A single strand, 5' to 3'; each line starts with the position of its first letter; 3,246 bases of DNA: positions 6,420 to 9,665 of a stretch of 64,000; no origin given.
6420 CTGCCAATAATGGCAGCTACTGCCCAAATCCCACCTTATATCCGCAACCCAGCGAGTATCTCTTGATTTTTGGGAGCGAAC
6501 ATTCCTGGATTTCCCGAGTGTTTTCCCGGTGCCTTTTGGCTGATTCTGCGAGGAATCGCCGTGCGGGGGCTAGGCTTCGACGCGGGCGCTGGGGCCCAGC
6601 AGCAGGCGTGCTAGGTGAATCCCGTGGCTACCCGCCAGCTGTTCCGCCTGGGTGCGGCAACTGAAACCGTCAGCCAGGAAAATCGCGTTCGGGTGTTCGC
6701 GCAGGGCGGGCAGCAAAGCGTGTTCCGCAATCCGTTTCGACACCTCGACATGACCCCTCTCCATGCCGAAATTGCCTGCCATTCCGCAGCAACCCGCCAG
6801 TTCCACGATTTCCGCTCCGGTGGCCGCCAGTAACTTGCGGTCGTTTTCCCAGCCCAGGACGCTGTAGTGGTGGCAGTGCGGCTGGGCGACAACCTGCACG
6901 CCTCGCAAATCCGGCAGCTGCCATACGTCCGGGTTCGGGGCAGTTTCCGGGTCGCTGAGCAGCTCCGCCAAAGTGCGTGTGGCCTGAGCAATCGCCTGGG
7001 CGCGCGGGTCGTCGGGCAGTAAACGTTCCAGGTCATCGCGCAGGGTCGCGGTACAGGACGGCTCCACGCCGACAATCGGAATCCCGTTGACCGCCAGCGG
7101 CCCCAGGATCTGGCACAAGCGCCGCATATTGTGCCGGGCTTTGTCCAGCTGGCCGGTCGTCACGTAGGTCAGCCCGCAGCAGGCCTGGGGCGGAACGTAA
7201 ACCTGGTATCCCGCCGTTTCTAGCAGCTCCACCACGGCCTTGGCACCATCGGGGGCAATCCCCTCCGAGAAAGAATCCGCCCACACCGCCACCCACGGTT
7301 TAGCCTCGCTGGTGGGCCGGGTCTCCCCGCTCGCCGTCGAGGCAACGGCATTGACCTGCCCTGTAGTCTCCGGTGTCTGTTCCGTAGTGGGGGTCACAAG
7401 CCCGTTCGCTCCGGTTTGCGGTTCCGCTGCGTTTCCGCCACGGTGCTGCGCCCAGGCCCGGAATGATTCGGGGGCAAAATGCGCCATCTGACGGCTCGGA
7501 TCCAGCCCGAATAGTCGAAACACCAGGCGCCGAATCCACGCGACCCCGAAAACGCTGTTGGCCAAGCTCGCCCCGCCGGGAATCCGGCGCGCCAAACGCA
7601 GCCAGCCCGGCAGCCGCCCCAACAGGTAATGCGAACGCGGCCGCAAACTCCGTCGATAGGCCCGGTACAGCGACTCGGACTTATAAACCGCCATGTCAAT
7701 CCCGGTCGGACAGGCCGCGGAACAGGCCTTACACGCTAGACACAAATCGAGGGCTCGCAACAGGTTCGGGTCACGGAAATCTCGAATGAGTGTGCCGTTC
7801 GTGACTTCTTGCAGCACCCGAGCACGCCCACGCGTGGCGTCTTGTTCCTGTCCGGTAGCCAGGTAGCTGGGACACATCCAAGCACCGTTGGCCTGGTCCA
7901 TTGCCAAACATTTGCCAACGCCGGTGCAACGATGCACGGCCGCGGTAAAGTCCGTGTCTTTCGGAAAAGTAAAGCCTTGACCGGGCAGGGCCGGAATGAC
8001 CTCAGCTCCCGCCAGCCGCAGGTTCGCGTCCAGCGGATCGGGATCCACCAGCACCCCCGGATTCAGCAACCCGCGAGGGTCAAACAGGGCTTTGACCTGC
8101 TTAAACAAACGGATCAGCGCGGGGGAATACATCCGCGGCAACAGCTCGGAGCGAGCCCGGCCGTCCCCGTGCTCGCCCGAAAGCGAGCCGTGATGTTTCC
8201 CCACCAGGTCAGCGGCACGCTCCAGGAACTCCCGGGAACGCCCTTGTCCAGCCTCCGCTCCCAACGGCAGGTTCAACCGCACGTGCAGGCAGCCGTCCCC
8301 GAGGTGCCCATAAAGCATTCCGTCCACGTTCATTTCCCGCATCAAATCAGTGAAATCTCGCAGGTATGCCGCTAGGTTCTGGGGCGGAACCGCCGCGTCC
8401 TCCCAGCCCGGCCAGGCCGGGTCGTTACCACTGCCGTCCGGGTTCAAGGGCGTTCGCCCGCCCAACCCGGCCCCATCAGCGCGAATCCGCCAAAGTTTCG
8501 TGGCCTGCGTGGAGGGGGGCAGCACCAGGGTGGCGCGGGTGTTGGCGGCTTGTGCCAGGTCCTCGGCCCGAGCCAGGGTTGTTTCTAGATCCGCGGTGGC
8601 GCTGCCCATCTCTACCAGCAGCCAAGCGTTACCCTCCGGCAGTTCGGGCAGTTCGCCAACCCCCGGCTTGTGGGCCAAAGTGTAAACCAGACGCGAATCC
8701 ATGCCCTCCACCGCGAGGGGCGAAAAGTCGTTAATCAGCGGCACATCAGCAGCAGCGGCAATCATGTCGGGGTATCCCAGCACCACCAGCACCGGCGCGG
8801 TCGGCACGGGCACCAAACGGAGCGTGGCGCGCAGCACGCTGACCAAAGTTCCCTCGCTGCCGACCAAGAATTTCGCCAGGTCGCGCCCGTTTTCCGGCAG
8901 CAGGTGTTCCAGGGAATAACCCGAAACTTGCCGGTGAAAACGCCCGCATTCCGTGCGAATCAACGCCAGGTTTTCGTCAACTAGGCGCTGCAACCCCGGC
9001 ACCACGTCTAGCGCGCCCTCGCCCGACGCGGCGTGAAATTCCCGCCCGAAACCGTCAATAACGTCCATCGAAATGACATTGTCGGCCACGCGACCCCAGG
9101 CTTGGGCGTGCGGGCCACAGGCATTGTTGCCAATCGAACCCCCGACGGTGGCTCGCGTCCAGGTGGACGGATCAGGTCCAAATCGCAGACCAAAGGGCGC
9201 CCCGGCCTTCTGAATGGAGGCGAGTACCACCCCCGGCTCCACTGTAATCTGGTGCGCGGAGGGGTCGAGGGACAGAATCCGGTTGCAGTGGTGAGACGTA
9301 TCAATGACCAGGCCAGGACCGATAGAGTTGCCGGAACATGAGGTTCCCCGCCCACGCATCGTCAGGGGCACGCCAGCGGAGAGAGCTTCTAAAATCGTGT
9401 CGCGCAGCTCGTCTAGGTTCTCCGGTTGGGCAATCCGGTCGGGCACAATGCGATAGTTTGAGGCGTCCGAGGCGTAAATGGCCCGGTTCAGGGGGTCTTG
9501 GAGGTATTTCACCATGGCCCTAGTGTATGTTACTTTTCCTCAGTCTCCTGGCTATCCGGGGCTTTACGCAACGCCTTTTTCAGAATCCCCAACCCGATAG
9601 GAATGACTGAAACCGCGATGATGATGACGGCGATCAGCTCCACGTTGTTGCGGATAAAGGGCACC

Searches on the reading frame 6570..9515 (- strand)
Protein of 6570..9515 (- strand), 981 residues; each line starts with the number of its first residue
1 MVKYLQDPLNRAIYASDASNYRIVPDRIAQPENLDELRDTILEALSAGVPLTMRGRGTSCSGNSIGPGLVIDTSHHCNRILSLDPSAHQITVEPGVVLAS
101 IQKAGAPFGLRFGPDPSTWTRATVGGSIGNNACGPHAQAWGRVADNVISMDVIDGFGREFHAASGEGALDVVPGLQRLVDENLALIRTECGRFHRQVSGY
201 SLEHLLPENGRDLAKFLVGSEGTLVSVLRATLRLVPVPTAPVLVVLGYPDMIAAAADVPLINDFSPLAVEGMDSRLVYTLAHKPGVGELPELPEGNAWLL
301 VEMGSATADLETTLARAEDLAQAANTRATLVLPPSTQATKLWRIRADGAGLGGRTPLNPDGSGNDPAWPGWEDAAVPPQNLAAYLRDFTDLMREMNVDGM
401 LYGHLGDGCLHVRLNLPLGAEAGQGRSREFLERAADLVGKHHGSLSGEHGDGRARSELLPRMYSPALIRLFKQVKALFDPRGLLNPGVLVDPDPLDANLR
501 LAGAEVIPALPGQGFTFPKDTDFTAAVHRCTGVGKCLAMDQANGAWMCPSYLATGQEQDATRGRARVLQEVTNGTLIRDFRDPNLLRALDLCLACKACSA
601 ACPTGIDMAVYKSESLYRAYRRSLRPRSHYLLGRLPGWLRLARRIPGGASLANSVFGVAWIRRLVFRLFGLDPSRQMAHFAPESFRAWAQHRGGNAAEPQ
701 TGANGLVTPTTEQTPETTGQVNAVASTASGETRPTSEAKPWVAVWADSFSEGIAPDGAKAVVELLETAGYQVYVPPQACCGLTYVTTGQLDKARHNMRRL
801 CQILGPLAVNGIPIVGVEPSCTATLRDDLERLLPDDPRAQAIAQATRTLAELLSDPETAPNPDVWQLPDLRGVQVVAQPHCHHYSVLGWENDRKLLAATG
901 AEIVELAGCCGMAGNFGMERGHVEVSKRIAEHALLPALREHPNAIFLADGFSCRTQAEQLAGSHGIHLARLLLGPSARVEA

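Call 10: search_protein_families(library=pfam, proteins=[window:6570-9515:-])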
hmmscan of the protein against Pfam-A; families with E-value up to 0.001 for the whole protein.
window:6570-9515:- (981 aa): 5 families
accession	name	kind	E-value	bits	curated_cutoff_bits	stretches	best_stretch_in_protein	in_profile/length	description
PF02913.24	FAD-oxidase_C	-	1.4e-43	149.8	21.2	1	238-487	2-246/248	FAD linked oxidases, C-terminal domain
PF01565.28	FAD_binding_4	-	2e-32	112.2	26.4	1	25-160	1-136/139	FAD binding domain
PF13183.11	Fer4_8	-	5.5e-08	33.7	27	1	527-606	2-68/68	4Fe-4S dicluster domain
PF13534.11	Fer4_17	-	1.4e-06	29.1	22.2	1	529-607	1-61/61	4Fe-4S dicluster domain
PF13237.11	Fer4_10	-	0.00035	20.9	25.5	0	588-608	5-28/53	4Fe-4S dicluster domain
